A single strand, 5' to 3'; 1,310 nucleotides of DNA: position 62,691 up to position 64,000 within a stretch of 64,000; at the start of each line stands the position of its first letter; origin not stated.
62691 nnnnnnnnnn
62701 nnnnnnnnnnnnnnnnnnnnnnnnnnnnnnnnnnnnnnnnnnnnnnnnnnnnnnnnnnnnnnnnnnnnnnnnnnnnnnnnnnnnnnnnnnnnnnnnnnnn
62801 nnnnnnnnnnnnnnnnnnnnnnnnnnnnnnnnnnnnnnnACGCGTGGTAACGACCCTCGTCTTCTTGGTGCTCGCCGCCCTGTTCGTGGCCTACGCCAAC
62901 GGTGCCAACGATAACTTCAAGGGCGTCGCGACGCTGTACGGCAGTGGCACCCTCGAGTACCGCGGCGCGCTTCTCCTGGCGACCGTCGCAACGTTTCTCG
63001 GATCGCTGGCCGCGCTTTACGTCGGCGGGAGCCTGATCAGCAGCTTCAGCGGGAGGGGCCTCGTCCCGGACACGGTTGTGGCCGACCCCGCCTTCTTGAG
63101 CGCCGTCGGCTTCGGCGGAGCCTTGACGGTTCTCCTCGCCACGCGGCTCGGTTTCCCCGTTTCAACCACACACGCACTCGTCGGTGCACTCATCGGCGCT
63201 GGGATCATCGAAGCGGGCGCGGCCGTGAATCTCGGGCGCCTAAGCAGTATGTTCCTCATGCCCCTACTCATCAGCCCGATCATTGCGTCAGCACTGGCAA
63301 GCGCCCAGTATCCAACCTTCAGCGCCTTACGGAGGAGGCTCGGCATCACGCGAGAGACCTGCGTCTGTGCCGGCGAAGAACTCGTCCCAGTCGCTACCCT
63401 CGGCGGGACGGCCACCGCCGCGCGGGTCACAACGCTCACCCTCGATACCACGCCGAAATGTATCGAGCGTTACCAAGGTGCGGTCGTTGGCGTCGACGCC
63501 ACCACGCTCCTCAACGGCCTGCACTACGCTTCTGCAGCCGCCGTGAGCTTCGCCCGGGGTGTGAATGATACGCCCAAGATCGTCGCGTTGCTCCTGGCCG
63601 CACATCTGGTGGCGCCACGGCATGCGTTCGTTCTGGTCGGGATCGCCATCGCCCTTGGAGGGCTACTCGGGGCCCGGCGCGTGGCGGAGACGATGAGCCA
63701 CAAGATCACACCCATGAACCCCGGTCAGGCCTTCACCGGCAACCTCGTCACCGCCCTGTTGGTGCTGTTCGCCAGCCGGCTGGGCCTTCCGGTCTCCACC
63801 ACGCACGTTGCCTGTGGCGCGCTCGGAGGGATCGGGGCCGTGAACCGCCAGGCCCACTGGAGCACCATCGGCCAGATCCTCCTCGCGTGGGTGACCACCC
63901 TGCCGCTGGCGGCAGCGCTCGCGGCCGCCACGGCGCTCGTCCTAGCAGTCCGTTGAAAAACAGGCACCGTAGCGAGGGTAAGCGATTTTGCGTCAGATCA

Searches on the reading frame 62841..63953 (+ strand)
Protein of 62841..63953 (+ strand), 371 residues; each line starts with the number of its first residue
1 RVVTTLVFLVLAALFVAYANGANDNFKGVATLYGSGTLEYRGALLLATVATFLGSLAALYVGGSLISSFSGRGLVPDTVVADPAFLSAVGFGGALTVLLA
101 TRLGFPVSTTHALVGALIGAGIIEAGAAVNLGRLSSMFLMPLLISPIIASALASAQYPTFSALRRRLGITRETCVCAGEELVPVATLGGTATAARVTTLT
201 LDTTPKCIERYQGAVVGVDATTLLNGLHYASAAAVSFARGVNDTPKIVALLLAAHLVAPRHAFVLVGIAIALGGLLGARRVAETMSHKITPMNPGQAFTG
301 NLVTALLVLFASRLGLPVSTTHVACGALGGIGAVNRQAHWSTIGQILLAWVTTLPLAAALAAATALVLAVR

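Call 31: find_homologous_proteins(query=window:62841-63953:+, max_evalue=1e-30)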
Query window:62841-63953:+ (371 aa): 7965 proteins with E <= 1e-30 among 8000 candidates; the best 120 are listed.
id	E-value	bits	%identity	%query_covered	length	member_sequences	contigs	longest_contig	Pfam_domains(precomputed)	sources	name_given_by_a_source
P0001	7.4e-221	751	100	100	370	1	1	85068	PF01384.26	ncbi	ncbi:MAG: anion permease [Candidatus Binatia bacterium]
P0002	2.1e-157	542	74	91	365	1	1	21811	PF01384.26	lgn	-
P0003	5.4e-155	534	74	95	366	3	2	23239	PF09339.17,PF01384.26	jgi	-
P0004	6.5e-152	524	71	97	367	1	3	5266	PF01384.26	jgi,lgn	-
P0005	1.4e-151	523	71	98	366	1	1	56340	PF09339.17,PF01384.26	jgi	jgi:PiT family inorganic phosphate transporter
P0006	2.8e-151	522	72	95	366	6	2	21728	PF09339.17,PF01384.26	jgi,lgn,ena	-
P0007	3.1e-150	518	73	91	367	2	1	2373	PF01384.26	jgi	-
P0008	1.5e-149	516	72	96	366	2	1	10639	PF09339.17,PF01384.26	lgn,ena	-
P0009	1.8e-147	509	72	91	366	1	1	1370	PF01384.26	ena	-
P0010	1.5e-144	500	68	98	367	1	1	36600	PF01384.26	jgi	jgi:inorganic phosphate transporter, PiT family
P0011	3.4e-143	495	67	91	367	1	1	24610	PF09339.17,PF01384.26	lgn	-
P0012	8.0e-140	484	68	95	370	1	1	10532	PF01384.26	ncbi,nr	ncbi:MAG: inorganic phosphate transporter [Deltaproteobacteria bacterium]|nr:inorganic phosphate tra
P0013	4.4e-138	478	66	95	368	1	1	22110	PF01384.26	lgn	-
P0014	1.1e-135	471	66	94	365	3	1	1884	PF01384.26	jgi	jgi:PiT family inorganic phosphate transporter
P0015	1.4e-135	470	66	94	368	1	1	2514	PF01384.26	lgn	-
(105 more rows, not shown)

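Call 32: find_encoding_contigs(protein=P0001, flank=10000, max_places=10)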
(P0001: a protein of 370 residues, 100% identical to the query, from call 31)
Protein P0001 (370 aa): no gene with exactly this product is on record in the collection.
